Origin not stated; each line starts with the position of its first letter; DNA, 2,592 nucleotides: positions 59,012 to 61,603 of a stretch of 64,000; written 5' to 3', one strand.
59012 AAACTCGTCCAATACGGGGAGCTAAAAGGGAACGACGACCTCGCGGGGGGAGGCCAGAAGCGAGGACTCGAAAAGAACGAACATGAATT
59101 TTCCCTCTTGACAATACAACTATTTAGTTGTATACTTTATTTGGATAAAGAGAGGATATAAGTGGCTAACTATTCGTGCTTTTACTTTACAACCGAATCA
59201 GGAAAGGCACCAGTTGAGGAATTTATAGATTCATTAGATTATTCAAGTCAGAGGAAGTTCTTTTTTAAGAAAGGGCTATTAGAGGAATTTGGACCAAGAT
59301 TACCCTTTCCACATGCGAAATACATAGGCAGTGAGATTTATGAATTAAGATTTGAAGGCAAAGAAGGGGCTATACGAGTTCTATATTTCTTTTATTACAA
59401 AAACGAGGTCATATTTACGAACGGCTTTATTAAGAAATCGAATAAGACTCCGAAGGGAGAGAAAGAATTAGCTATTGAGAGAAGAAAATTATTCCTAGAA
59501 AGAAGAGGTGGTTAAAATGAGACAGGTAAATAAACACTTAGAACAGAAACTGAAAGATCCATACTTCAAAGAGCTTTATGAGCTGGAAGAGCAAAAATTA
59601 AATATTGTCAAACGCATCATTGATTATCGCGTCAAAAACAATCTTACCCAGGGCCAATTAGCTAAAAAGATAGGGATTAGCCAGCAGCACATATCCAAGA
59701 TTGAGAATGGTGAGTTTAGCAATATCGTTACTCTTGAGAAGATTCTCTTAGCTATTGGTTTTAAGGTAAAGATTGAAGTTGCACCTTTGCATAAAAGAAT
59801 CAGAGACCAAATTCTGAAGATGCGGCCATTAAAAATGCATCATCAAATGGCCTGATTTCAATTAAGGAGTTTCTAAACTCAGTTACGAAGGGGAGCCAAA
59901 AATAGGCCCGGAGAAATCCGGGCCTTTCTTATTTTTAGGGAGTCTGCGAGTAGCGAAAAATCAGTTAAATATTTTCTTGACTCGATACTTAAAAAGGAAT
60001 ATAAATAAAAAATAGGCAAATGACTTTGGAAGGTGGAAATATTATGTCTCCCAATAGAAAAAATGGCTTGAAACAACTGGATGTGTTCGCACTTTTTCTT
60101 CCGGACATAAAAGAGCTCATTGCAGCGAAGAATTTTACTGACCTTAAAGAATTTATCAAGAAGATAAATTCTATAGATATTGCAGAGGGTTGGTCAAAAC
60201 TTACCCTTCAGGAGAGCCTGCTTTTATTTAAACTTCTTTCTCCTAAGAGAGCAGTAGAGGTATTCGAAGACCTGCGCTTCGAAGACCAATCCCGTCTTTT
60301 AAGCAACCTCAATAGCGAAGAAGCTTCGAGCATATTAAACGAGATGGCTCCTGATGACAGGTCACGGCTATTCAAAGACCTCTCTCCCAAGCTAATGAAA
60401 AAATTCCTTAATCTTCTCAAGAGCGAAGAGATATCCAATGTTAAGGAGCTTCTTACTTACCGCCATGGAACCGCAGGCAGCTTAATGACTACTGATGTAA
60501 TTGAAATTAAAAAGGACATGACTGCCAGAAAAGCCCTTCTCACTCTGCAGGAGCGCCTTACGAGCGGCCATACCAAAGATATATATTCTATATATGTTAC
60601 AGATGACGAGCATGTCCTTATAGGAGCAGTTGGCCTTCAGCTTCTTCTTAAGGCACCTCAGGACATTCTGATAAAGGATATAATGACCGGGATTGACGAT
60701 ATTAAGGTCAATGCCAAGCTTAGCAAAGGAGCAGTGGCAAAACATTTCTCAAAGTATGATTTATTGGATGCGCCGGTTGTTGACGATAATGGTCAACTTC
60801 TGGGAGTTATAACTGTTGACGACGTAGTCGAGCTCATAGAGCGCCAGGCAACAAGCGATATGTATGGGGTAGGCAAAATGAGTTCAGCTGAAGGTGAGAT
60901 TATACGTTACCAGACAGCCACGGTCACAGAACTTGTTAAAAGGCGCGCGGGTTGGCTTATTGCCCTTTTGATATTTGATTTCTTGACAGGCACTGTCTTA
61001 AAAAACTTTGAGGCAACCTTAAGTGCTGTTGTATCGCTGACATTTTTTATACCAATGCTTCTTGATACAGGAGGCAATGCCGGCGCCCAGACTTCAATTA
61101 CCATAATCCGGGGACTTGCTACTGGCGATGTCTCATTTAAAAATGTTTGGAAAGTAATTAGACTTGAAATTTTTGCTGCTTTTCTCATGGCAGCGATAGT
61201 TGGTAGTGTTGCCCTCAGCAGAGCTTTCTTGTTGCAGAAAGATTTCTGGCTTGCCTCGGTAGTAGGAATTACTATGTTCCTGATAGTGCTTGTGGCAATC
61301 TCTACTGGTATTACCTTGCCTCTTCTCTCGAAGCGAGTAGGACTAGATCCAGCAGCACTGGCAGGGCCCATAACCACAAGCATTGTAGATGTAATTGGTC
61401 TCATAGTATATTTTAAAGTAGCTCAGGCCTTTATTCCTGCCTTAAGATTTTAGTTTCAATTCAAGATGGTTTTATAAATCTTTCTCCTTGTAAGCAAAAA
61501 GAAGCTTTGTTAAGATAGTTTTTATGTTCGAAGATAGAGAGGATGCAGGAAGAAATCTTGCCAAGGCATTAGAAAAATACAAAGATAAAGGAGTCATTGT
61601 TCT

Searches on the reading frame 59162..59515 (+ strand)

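Call 23: search_protein_families(library=pfam, max_evalue=0.001, proteins=[window:59162-59515:+])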
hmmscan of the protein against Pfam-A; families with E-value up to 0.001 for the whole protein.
window:59162-59515:+ (117 aa): 1 family
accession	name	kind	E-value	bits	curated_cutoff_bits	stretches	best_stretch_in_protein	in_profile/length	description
PF05973.20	Gp49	-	3.1e-23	82.1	23.9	1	20-109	1-90/90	Phage derived protein Gp49-like (DUF891)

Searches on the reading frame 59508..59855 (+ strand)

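Call 23: search_protein_families(library=pfam, max_evalue=0.001, proteins=[window:59508-59855:+])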
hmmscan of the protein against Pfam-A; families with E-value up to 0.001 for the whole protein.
window:59508-59855:+ (115 aa): 7 families
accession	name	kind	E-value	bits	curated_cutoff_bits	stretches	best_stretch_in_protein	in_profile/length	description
PF01381.28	HTH_3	-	3.2e-12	46.7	23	1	38-82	2-47/55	Helix-turn-helix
PF13744.12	HTH_37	-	2.2e-09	37.5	27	1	16-91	3-79/80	Helix-turn-helix domain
PF12844.13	HTH_19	-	1.4e-07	31.8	30.2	1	35-84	2-52/64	Helix-turn-helix domain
PF13560.12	HTH_31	-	1.8e-05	25.4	27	1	40-69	9-38/64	Helix-turn-helix domain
PF13443.12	HTH_26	-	3.1e-05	24.6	22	1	43-84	8-51/63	Cro/C1-type HTH DNA-binding domain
PF04545.22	Sigma70_r4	-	0.00023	21.1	24.1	1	35-66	10-41/50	Sigma-70, region 4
PF13413.12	HTH_25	-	0.00048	20.3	24.6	1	41-72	6-37/62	Helix-turn-helix domain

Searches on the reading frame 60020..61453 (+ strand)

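Call 23: search_protein_families(library=pfam, max_evalue=0.001, proteins=[window:60020-61453:+])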
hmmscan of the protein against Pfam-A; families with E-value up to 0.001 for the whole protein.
window:60020-61453:+ (477 aa): 3 families
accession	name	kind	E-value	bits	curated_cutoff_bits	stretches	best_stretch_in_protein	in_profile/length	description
PF01769.21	MgtE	-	5.6e-32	111.1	27.6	1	344-465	1-123/125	Divalent cation transporter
PF03448.22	MgtE_N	-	5.6e-22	78.6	25.9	1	50-148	2-100/102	MgtE intracellular N domain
PF00571.33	CBS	-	7.1e-13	49.1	24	1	218-274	1-56/57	CBS domain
